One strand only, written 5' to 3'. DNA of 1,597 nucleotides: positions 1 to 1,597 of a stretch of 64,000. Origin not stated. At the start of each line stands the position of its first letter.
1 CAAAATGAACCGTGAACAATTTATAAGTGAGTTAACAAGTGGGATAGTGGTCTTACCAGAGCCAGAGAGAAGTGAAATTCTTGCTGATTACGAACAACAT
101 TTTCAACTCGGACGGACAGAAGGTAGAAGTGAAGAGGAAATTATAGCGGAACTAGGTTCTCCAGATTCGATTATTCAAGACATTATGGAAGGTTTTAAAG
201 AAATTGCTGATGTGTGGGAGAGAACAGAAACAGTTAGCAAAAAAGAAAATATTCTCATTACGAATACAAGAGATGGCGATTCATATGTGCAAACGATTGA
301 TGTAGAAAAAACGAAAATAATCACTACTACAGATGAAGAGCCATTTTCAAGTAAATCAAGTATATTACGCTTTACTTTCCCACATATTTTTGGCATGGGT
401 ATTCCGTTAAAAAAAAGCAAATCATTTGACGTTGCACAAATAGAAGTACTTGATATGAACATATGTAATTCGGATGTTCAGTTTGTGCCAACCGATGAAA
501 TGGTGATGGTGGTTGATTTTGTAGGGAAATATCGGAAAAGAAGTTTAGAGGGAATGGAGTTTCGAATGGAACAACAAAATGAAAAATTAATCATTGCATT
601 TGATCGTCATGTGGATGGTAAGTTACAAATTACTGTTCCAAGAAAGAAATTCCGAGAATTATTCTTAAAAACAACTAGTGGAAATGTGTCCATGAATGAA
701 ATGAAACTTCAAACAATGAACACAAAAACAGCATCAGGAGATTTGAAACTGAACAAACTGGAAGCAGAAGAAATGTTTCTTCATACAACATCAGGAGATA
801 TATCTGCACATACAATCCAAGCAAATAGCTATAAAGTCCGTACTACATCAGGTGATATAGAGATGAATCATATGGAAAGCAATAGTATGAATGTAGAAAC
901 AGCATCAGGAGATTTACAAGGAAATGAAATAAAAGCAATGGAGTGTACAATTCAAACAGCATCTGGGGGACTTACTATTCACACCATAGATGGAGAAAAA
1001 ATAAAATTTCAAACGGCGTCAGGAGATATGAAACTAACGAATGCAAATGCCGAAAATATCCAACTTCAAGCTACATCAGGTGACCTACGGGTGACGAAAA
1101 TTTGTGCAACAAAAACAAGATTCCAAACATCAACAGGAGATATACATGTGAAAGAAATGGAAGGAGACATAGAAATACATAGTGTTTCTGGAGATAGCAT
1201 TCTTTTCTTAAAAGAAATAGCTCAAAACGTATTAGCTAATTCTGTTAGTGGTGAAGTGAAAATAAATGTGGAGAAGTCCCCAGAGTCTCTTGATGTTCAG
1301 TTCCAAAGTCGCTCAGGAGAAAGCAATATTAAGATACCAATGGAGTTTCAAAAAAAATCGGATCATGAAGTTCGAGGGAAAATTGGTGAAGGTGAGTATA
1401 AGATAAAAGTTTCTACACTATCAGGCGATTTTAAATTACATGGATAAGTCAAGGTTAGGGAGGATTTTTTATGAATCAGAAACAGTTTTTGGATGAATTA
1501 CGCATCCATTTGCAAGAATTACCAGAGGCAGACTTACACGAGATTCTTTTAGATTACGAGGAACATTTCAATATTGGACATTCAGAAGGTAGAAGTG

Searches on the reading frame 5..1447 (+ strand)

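Call 10: search_protein_families(library=pfam, proteins=[window:5-1447:+], max_evalue=0.00001)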
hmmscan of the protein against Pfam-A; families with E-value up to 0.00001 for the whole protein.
window:5-1447:+ (480 aa): 2 families
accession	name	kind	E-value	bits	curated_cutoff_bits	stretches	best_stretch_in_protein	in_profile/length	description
PF13349.12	DUF4097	-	2.8e-56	191.1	22.9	2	314-478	80-246/247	Toastrack DUF4097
PF22564.2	HAAS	-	1.1e-12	48.5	27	1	5-58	1-54/55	HAAS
